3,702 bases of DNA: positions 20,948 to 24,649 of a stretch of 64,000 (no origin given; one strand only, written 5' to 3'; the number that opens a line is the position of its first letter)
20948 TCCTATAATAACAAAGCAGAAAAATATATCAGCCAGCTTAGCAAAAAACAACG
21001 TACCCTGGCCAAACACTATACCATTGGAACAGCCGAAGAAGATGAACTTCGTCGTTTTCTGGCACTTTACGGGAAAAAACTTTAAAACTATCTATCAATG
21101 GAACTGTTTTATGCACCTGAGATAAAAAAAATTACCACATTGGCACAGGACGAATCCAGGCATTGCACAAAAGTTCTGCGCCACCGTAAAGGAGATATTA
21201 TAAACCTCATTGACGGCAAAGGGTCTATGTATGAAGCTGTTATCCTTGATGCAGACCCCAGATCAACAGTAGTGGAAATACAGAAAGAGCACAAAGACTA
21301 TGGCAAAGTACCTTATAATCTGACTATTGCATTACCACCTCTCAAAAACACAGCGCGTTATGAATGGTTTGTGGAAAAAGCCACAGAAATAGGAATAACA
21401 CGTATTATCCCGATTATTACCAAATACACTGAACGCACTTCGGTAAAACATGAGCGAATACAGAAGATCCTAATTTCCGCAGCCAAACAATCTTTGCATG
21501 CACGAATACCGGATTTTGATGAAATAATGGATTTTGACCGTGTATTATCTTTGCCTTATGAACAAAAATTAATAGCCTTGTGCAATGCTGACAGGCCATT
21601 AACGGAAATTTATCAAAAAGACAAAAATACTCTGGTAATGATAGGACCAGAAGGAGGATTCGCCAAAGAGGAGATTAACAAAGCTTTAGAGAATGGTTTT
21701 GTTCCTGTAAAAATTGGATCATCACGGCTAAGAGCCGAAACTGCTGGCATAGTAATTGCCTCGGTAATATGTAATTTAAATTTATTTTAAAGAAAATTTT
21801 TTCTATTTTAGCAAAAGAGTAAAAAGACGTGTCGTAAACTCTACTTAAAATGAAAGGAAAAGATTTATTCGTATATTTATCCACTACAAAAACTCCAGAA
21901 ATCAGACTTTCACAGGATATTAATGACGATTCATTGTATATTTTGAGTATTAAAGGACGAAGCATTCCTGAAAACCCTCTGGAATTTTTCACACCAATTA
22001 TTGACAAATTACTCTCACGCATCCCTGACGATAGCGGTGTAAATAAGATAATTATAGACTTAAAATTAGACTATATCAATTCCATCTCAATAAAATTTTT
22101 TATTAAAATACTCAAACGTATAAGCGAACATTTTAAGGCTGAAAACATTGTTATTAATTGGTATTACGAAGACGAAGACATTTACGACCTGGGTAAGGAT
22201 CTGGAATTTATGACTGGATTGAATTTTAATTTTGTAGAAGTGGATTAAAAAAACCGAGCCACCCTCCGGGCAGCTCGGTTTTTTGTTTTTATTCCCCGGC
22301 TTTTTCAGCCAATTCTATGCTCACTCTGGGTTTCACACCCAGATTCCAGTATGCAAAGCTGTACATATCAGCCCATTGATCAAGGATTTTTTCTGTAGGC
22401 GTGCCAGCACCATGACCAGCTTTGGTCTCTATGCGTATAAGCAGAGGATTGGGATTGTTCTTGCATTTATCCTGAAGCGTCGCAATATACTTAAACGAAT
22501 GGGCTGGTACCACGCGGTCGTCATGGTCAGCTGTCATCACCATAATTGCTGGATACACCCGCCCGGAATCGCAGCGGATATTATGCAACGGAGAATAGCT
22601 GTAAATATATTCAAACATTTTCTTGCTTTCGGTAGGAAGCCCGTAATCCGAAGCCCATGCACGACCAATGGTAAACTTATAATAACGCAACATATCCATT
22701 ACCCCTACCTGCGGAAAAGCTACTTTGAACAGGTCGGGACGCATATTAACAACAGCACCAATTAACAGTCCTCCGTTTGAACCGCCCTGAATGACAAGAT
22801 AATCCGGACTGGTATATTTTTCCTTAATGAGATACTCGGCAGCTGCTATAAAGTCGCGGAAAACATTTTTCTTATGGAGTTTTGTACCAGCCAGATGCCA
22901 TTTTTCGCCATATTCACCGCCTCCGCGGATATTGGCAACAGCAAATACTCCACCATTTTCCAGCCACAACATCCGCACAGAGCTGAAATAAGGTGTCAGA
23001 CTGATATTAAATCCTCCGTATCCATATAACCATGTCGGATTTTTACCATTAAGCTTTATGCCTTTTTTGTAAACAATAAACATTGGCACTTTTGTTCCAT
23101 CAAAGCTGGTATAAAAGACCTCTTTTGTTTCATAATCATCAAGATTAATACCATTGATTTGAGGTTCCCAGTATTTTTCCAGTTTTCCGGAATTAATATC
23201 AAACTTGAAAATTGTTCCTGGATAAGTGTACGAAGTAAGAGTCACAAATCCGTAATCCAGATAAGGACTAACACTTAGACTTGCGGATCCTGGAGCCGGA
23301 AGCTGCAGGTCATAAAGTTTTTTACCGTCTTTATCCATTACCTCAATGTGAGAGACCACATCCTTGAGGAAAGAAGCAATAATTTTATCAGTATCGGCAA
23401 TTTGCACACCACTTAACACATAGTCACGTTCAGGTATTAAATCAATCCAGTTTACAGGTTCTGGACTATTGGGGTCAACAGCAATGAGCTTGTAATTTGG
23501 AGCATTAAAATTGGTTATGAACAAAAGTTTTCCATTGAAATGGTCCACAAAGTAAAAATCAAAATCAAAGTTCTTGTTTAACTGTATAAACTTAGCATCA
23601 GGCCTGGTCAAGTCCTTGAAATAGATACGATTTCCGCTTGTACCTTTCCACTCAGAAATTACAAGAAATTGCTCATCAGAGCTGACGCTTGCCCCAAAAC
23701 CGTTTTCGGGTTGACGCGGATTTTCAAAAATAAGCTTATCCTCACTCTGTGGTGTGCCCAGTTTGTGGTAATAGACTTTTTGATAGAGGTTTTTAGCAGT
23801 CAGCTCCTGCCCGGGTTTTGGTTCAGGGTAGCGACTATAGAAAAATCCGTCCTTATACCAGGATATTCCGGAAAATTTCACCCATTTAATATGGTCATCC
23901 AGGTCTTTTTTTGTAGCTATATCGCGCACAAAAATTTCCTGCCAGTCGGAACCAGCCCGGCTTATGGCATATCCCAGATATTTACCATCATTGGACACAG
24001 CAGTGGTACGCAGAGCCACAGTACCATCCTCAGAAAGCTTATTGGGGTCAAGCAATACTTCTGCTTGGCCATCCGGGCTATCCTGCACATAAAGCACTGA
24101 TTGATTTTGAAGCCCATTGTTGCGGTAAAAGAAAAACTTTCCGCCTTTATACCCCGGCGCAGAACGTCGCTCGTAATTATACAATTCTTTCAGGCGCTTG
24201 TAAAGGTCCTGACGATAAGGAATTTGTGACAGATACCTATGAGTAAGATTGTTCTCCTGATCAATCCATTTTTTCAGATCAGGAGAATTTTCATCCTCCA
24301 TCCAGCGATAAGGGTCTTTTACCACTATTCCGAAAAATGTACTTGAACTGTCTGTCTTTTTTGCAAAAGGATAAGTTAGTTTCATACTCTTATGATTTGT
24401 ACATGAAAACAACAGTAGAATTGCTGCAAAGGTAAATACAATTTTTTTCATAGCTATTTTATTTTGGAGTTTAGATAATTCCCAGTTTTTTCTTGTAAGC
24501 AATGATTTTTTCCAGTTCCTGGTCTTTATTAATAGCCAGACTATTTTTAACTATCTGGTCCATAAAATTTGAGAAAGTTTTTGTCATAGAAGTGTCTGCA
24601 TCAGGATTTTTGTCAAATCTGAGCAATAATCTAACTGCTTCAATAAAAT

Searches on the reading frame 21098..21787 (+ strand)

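Call 26: search_protein_families(library=pfam, proteins=[window:21098-21787:+], max_evalue=0.01)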
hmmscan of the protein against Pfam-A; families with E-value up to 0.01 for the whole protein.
window:21098-21787:+ (230 aa): 2 families
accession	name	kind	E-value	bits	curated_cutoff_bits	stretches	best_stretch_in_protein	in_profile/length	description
PF04452.19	Methyltrans_RNA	-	1.4e-39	135.8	23.9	1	72-224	4-164/165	RNA methyltransferase domain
PF20260.4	PUA_4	-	4.9e-09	36.6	23.9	1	17-61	3-47/48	RNA methyltransferase PUA domain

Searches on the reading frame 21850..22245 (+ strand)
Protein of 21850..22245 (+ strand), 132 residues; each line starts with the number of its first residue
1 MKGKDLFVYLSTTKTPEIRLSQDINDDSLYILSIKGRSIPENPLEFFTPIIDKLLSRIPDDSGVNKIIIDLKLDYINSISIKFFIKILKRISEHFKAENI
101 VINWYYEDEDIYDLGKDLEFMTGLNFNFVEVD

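Call 26: search_protein_families(library=pfam, proteins=[window:21850-22245:+], max_evalue=0.01)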
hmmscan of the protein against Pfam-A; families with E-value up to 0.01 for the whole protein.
window:21850-22245:+ (132 aa): 1 family
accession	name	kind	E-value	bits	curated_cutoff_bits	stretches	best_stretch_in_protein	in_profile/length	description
PF09345.15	SiaC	-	1e-22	80.5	24.5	1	12-130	4-119/120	SiaC family regulatory phosphoprotein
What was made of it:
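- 21850..22248 (+): Second free-standing SiaC paralogue (132 aa), with Ser at the phospho-site position (NSIS). PF09345 E 1e-22 (call 26).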

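Call 46: search_protein_families(library=ncbifam, proteins=[window:21850-22245:+], max_evalue=0.001)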
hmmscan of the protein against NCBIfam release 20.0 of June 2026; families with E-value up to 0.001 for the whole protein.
window:21850-22245:+ (132 aa): 1 family
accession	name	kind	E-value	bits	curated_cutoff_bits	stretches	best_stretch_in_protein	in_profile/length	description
NF038265.1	phos_prot_SiaC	equivalog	1.4e-13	50.9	150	1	12-128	8-118/122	biofilm regulation phosphoprotein SiaC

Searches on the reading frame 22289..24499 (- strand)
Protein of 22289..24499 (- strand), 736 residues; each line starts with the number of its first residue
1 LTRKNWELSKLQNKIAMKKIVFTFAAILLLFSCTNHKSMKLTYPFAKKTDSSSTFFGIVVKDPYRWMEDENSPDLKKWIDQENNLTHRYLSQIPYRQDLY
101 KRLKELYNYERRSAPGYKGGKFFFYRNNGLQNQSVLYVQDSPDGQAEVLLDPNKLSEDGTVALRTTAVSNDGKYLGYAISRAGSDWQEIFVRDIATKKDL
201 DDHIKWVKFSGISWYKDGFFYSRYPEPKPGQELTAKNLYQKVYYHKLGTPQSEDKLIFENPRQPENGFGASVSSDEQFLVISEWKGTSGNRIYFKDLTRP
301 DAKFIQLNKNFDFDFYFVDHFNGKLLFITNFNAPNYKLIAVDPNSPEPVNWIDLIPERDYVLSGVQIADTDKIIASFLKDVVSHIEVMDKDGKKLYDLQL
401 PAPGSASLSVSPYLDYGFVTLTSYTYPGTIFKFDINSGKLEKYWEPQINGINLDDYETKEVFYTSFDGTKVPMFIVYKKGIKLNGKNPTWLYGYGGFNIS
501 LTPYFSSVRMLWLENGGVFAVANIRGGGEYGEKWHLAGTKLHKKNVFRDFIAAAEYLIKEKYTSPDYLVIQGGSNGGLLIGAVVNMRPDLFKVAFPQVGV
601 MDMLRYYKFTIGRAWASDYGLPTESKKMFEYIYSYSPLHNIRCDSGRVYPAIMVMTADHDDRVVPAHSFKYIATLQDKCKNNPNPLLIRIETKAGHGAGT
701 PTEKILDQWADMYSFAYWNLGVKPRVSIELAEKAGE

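Call 6: search_protein_families(library=pfam, proteins=[window:22289-24499:-], max_evalue=0.001)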
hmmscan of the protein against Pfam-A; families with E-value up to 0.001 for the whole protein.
window:22289-24499:- (736 aa): 2 families
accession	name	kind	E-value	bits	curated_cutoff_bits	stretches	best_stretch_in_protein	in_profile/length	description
PF02897.21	Peptidase_S9_N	-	2.4e-120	402.6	24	1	46-443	4-411/414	Prolyl oligopeptidase, N-terminal beta-propeller domain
PF00326.27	Peptidase_S9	-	3.4e-63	213.4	22.6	1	504-721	2-211/213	Prolyl oligopeptidase family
